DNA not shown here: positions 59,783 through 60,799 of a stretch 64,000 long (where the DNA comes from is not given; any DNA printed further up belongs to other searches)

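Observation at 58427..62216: Operon of GPH/MFS transporter, LPLAT-like acyltransferase, stand-alone MprF-type flippase-like protein and DUF896: a candidate lysolipid salvage/remodelling module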

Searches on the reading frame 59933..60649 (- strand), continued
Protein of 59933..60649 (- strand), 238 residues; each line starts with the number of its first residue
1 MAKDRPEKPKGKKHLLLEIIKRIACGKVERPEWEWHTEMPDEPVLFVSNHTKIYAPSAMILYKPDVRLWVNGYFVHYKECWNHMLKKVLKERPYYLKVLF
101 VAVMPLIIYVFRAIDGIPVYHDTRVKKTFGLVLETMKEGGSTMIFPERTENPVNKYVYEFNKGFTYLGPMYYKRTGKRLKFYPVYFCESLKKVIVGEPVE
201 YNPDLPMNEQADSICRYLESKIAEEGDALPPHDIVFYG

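Call 64: search_protein_families(library=pfam, proteins=[P0265, P0290, P0314, P0327, P0344, P0253, P0277, P0272, P0325, P0358], max_evalue=0.001)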
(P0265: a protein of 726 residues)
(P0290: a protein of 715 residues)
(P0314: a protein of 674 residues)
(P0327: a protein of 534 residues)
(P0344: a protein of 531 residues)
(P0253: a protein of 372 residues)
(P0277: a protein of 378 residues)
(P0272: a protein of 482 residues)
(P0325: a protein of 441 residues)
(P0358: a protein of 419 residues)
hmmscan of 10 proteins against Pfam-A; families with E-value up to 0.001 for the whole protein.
P0265 (726 aa): 3 families
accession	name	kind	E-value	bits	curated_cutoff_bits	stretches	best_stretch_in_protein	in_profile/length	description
PF13347.12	MFS_2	-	1.9e-63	214.9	27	1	34-462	9-426/427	MFS/sugar transport protein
PF01553.26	Acyltransferase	-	3.2e-09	37.1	23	1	597-672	54-123/132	Acyltransferase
PF07690.21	MFS_1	-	1.5e-08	34.4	33.4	1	32-367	6-323/347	Major Facilitator Superfamily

P0290 (715 aa): 3 families
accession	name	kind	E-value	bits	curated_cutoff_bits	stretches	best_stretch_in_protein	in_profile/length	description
PF13347.12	MFS_2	-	1.8e-44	152.4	27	1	24-456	3-426/427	MFS/sugar transport protein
PF01553.26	Acyltransferase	-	9.4e-11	42.1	23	1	582-658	47-122/132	Acyltransferase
PF07690.21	MFS_1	-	1.5e-05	24.5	33.4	1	27-362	6-321/347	Major Facilitator Superfamily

P0314 (674 aa): 1 family
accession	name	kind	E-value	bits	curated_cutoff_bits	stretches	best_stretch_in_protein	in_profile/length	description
PF01553.26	Acyltransferase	-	2e-05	24.9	23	0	544-631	55-130/132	Acyltransferase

P0327 (534 aa): 1 family
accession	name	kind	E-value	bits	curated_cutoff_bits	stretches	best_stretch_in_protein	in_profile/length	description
PF01553.26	Acyltransferase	-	1.6e-05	25.2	23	0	388-476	52-129/132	Acyltransferase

P0344 (531 aa): 0 families

P0253 (372 aa): 1 family
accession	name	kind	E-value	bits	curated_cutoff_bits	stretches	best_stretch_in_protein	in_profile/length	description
PF04138.20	GtrA_DPMS_TM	-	1.9e-09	38.2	26.1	1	6-118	1-116/117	GtrA/DPMS, transmembrane domain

P0277 (378 aa): 1 family
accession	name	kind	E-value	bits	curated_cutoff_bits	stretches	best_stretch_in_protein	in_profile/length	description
PF01553.26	Acyltransferase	-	6.5e-07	29.7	23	0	226-315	45-129/132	Acyltransferase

P0272 (482 aa): 1 family
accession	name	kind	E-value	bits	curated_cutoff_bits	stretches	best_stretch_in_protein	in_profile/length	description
PF01553.26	Acyltransferase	-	1.9e-05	24.9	23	0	23-61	1-44/132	Acyltransferase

P0325 (441 aa): 0 families

P0358 (419 aa): 1 family
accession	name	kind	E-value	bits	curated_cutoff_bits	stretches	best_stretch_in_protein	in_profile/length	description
PF01553.26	Acyltransferase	-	5.6e-06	26.6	23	1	210-377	3-131/132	Acyltransferase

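Call 68: search_protein_families(library=pfam, alignment_id=A4, max_evalue=0.01)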
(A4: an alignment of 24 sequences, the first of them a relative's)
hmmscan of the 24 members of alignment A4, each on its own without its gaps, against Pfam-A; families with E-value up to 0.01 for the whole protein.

A. member 1, P0314 (674 aa): 1 family
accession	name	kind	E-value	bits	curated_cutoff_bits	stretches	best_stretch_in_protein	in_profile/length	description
PF01553.26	Acyltransferase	-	2e-05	24.9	23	1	544-631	55-130/132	Acyltransferase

B. families by the number of members that match (of 24 scanned): 6 families
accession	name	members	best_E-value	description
PF01553.26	Acyltransferase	20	9.4e-11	Acyltransferase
PF07690.21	MFS_1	4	1.1e-13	Major Facilitator Superfamily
PF13347.12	MFS_2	3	1.9e-63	MFS/sugar transport protein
PF01554.23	MatE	3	7.4e-41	MatE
PF11368.13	DUF3169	1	0.0039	Protein of unknown function (DUF3169)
PF07074.17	TRAP-gamma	1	0.0045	Translocon-associated protein, gamma subunit (TRAP-gamma)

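Call 69: search_protein_families(library=pfam, alignment_id=A5, max_evalue=0.01)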
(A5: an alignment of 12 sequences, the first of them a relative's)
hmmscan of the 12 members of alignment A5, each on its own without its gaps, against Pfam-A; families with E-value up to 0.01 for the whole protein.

A. member 1, P0327 (534 aa): 1 family
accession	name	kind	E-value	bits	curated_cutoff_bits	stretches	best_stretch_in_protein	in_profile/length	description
PF01553.26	Acyltransferase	-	1.6e-05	25.2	23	1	388-476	52-129/132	Acyltransferase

B. families by the number of members that match (of 12 scanned): 5 families
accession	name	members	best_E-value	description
PF01553.26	Acyltransferase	11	1.4e-06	Acyltransferase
PF11368.13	DUF3169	1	0.00065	Protein of unknown function (DUF3169)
PF21314.2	TM_ErbB1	1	0.0017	Epidermal growth factor receptor transmembrane-juxtamembrane segment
PF07690.21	MFS_1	1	0.0042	Major Facilitator Superfamily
PF14378.12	PAP2_3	1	0.0065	PAP2 superfamily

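Call 70: list_cluster_members(proteins=[P0265, P0290, P0296, P0314, P0321, P0335, P0354, P0253, P0327, P0325])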
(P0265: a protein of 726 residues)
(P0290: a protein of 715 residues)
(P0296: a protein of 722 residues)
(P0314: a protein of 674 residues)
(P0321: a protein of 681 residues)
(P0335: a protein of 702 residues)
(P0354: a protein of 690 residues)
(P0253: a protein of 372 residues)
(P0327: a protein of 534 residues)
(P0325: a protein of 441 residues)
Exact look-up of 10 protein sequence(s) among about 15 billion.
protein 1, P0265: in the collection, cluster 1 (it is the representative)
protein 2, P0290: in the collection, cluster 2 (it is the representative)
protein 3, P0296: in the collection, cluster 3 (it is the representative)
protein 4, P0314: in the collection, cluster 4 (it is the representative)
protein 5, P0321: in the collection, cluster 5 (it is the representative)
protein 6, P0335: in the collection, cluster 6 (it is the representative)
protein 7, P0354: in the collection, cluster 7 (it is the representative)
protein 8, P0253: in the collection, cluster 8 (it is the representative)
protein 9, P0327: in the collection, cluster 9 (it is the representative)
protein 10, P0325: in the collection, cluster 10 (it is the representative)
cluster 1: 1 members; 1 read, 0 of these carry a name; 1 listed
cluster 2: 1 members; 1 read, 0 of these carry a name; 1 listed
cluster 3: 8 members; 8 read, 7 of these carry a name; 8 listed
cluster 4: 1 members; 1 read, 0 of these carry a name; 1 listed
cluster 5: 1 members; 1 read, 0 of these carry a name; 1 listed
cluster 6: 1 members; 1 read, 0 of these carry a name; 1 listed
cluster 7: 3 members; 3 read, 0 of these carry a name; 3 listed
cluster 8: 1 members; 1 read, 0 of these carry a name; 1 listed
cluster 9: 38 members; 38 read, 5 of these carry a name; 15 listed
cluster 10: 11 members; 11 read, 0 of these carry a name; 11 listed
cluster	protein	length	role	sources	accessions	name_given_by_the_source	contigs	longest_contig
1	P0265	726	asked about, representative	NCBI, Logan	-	-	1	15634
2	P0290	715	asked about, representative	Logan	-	-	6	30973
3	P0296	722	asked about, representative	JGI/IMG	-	oligogalacturonide transporter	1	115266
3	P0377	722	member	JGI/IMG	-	oligogalacturonide transporter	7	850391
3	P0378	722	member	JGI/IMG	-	oligogalacturonide transporter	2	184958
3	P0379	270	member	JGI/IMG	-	oligogalacturonide transporter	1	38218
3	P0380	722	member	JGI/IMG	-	oligogalacturonide transporter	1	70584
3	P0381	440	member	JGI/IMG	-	1-acyl-sn-glycerol-3-phosphate acyltransferase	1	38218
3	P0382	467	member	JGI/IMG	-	MFS family permease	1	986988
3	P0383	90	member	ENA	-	-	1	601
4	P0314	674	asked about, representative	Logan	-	-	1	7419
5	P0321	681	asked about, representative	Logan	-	-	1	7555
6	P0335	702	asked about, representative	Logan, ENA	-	-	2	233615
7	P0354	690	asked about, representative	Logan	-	-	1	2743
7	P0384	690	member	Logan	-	-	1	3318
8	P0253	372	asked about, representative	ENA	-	-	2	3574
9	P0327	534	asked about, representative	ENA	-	-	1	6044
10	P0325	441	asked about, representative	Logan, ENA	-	-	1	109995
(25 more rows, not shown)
